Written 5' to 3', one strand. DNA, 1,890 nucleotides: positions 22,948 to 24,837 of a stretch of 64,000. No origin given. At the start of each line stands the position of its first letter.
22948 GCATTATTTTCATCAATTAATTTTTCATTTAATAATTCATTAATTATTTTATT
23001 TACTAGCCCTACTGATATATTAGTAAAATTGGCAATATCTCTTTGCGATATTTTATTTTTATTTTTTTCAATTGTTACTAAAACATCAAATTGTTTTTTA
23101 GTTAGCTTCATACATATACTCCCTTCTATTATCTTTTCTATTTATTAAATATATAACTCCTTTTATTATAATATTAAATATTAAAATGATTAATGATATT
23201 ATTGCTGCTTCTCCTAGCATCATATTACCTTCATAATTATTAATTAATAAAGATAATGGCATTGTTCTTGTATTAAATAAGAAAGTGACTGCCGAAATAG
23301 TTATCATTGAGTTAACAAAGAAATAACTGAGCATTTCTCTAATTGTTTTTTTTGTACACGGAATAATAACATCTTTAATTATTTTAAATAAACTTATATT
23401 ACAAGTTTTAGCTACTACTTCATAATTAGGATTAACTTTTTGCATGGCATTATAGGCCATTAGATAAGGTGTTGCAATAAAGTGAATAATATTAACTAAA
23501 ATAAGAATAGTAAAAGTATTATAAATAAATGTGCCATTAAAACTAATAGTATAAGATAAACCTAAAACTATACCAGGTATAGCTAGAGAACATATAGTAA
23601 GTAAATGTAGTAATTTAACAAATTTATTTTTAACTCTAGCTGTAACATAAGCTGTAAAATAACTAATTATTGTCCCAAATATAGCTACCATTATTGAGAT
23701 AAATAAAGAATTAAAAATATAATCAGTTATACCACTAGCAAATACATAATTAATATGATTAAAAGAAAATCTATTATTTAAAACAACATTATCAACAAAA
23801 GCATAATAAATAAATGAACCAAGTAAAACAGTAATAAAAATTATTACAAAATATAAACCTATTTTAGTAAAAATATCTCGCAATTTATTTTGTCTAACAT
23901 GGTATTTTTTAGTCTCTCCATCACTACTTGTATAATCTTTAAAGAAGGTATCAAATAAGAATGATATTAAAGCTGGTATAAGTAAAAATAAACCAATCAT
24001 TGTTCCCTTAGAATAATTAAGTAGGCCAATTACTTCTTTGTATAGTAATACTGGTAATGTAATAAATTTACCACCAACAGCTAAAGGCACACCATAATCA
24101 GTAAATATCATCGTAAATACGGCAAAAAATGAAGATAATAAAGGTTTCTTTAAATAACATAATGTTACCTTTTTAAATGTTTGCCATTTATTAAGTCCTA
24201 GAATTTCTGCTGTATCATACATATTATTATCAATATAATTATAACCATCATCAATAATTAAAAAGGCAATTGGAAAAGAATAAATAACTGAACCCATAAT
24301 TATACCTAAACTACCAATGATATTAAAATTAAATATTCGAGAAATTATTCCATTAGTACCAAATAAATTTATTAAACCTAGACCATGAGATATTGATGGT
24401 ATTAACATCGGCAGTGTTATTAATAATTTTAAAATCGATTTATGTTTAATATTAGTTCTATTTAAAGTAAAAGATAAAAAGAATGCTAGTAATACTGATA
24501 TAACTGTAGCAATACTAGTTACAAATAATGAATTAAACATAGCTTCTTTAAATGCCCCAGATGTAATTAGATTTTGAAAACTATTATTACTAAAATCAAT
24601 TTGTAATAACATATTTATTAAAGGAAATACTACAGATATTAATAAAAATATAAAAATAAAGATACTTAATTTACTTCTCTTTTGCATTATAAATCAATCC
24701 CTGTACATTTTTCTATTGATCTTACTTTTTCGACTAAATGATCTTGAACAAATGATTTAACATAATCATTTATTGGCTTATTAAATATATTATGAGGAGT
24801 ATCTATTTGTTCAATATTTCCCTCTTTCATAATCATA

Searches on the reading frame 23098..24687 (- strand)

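Call 83: search_protein_families(library=pfam, proteins=[window:23098-24687:-], max_evalue=0.00001)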
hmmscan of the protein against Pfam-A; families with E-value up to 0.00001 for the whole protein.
window:23098-24687:- (529 aa): 1 family
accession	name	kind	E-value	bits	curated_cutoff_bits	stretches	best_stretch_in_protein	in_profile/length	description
PF00528.27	BPD_transp_1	-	6.1e-18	65.6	26.4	2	339-518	2-181/184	Binding-protein-dependent transport system inner membrane component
